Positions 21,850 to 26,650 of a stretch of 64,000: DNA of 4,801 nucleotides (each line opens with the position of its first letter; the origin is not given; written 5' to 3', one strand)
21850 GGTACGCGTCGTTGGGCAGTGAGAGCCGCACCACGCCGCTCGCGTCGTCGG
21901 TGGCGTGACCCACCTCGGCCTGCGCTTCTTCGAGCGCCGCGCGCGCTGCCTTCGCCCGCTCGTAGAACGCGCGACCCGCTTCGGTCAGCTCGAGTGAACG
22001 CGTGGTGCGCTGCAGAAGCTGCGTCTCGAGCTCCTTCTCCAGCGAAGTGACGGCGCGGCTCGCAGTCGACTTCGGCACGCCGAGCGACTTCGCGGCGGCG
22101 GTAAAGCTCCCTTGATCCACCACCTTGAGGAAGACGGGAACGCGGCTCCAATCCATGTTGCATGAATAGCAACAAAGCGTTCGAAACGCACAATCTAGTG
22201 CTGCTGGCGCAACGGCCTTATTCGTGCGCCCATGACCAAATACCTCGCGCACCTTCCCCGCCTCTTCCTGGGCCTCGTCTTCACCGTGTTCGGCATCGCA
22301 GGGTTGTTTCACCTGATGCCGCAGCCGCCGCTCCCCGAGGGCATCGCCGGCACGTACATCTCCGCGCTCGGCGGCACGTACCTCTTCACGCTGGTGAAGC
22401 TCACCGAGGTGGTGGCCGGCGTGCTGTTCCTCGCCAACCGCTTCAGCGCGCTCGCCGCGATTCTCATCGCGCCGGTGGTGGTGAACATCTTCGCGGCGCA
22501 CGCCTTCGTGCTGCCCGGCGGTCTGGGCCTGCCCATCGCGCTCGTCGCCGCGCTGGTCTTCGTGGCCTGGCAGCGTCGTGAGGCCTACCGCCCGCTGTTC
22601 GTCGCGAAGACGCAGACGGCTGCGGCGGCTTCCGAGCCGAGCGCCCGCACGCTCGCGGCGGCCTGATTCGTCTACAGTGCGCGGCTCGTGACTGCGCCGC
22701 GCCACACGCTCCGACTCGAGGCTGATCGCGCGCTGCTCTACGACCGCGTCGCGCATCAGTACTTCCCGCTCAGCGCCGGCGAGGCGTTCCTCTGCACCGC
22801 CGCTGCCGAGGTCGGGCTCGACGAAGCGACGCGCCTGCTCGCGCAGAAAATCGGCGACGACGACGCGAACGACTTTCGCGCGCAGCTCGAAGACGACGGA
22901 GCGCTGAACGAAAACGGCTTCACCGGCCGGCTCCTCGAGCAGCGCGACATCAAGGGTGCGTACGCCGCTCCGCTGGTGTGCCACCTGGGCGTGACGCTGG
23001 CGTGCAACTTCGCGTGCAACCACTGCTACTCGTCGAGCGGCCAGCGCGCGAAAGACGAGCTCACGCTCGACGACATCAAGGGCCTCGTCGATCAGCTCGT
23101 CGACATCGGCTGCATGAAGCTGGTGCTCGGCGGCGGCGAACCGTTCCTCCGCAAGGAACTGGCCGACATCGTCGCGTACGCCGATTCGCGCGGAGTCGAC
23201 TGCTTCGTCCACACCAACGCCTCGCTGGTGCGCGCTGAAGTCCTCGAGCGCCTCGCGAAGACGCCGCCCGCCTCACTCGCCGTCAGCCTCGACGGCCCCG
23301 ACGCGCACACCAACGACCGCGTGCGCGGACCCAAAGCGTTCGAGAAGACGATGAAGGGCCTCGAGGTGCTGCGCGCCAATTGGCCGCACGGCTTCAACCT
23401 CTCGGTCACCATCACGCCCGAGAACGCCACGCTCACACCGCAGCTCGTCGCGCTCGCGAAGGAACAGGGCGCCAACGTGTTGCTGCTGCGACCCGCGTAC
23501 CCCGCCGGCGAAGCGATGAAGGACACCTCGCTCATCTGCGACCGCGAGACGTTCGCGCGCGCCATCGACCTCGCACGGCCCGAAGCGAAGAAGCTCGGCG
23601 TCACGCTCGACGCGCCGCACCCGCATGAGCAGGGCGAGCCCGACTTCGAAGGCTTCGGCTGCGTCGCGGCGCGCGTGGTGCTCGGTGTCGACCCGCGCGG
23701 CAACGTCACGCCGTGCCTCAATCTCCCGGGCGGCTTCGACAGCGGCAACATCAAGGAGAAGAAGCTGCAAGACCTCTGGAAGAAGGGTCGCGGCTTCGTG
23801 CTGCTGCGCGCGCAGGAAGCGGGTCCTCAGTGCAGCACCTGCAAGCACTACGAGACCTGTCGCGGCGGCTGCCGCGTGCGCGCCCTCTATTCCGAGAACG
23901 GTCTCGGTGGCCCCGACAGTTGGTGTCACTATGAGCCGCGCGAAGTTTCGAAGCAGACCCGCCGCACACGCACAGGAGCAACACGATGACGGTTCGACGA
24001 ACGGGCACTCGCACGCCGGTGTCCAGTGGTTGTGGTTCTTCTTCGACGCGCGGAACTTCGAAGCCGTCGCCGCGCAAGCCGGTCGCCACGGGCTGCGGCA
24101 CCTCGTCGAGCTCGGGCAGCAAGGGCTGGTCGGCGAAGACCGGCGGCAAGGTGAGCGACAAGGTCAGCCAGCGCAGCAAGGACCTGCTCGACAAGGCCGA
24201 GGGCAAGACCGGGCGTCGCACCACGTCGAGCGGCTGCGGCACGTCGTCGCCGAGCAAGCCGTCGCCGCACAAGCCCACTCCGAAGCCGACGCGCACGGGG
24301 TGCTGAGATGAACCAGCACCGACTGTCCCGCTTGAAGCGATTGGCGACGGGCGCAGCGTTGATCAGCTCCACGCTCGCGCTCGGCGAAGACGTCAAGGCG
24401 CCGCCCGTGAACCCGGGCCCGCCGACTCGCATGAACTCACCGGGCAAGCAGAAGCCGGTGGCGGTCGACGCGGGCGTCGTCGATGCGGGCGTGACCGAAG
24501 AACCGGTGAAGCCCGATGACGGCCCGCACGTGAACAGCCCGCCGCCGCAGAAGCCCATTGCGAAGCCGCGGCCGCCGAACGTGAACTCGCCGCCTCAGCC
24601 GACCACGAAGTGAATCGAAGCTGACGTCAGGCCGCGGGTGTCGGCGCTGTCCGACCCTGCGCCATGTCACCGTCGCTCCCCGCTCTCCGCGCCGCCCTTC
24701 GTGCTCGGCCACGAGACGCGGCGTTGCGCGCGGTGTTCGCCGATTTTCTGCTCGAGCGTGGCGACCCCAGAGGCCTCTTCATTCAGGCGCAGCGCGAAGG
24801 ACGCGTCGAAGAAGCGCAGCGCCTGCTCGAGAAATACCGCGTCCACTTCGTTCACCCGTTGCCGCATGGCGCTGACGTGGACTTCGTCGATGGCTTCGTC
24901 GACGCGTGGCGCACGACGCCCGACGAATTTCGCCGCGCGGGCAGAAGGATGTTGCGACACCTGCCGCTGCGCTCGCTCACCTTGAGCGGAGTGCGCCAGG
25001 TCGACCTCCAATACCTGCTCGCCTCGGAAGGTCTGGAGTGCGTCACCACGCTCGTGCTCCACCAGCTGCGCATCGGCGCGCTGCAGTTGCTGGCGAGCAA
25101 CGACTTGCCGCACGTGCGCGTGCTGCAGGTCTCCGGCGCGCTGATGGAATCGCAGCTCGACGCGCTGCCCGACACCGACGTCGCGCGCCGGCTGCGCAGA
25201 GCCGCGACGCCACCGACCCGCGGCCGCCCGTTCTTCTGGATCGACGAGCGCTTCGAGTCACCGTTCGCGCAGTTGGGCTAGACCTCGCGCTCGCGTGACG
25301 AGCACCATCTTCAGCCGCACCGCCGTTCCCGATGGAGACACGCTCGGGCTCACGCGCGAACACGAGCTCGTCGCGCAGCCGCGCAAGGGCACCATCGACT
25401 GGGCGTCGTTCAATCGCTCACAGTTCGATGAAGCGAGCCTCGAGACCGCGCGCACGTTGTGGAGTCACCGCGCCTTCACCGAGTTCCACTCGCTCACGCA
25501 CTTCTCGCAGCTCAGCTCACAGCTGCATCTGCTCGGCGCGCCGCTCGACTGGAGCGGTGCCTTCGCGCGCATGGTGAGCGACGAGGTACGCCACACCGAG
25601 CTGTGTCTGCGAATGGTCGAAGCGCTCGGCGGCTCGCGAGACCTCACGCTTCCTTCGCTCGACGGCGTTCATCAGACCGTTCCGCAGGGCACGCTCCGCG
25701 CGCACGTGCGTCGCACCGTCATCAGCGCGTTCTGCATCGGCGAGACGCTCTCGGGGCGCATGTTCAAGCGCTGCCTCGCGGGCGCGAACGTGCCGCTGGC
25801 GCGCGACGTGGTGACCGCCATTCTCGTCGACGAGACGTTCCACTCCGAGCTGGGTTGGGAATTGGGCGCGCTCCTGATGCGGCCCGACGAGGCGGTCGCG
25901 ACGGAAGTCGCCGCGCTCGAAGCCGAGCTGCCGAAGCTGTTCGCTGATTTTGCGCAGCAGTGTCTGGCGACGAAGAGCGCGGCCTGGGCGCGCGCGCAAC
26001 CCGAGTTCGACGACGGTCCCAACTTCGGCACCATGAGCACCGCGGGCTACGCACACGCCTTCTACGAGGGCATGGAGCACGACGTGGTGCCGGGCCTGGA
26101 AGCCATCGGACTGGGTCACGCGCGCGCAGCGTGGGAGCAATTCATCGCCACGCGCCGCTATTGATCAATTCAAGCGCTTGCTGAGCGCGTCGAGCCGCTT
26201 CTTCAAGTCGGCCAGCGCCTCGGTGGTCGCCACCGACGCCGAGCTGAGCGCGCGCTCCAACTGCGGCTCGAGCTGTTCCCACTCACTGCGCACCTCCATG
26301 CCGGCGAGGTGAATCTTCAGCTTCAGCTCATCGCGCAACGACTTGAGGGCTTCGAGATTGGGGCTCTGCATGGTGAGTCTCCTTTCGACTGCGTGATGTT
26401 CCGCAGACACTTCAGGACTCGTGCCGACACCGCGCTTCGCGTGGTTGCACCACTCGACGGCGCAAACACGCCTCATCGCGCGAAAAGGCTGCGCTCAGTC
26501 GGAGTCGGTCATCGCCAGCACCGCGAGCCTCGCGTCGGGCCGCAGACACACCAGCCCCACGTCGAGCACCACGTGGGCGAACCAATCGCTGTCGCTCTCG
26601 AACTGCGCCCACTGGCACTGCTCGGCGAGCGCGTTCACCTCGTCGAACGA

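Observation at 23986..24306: Peptide A: basic disordered peptide with three spaced GCG(S/T)SS motifs plus C-terminal TGC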

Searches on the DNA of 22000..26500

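Call 62: search_rna_families(source=window, start=22000, end=26500, threshold=evalue, max_evalue=1)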
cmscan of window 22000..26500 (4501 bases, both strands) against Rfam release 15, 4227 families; matches with E-value up to 1: 0.
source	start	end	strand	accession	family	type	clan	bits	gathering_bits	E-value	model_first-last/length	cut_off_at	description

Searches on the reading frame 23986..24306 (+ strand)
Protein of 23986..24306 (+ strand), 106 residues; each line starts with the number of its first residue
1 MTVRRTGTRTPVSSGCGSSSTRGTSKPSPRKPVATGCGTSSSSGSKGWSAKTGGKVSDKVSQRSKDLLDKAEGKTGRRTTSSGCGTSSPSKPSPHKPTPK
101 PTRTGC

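Call 7: search_protein_families(library=pfam, proteins=[window:23986-24306:+], max_evalue=0.01)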
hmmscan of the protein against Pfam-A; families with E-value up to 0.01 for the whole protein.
window:23986-24306:+ (106 aa): 0 families

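Call 8: search_protein_families(library=ncbifam, proteins=[window:23986-24306:+], max_evalue=0.1)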
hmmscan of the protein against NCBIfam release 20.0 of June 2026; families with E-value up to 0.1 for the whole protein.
window:23986-24306:+ (106 aa): 0 families

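Call 10: find_homologous_proteins(query=window:23986-24303:+, max_evalue=0.01)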
Query window:23986-24303:+ (106 aa): 5 proteins with E <= 0.01 among 156 candidates.
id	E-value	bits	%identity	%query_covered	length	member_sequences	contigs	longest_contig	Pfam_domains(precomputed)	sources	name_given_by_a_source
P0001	3.5e-56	206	100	100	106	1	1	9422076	-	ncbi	ncbi:MAG: hypothetical protein QM817_31520 [Archangium sp.]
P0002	1.1e-38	150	81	100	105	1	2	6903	-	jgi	jgi:hypothetical protein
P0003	1.7e-32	130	78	100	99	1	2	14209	-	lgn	-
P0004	4.7e-24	103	68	100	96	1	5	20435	-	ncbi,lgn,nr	ncbi:MAG: hypothetical protein JNM17_17120 [Archangium sp.]|nr:hypothetical protein [Archangium sp.]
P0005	2.5e-10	59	49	100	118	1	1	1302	-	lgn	-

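Call 12: find_encoding_contigs(protein=P0004, flank=8000, max_places=4)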
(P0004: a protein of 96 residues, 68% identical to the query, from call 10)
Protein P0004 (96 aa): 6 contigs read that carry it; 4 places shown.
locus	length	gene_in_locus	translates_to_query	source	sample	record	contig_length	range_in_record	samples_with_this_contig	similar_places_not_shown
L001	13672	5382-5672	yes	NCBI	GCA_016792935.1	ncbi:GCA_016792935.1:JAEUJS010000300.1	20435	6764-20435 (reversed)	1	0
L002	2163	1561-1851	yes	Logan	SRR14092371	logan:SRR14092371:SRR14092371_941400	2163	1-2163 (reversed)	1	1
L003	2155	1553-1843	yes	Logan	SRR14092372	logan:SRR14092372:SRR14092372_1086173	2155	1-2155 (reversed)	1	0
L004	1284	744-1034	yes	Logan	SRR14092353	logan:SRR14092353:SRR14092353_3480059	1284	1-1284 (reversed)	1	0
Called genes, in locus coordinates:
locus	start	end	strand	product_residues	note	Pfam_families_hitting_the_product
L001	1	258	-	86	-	?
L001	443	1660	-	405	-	-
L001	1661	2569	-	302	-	PF00126:HTH_1, PF03466:LysR_substrate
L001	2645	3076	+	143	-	-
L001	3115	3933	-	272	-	PF01476:LysM, PF23472:LysM2_CERK1_LYK3_4_5 (faint), PF23473:LysM3_LYK4_5 (faint), PF01476:LysM, PF18013:Phage_lysozyme2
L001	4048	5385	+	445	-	PF04055:Radical_SAM, PF13186:SPASM (weak)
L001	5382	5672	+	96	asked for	-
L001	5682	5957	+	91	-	-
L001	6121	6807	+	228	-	-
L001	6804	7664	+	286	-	-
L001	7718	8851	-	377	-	PF19681:DUF6183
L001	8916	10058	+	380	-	PF00583:Acetyltransf_1 (faint)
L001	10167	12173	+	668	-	PF03150:CCP_MauG (faint), PF13442:Cytochrome_CBB3 (faint), PF21419:RoxA-like_Cyt-c (faint), PF00034:Cytochrom_C (weak)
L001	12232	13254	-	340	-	PF00990:GGDEF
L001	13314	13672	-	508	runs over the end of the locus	-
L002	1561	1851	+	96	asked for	-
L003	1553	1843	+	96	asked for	-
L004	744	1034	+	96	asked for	-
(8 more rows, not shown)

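Call 22: search_protein_representatives(alignment_id=A1)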
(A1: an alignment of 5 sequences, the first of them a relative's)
Query: 5 sequences, 102 profile positions. Proteins with E-value up to 0.001 (for the whole library): 10; up to 1e-10: 7; up to 1e-30: 1. The best 10 are listed.
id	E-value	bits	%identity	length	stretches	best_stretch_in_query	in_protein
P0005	5.4e-33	129.9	-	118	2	1-102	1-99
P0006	5.7e-22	94.5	-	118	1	1-102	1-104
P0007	4.3e-21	91.7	-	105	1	1-102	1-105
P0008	5.8e-21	91.3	-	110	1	1-98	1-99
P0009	1.5e-17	80.3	-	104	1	1-102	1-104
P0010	3.2e-15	72.8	-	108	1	1-102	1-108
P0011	6.3e-13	65.4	-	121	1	1-97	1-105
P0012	3.1e-08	50.4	-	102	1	8-102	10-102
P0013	3.8e-04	37.3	-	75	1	22-102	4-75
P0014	8.1e-04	36.2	-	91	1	26-102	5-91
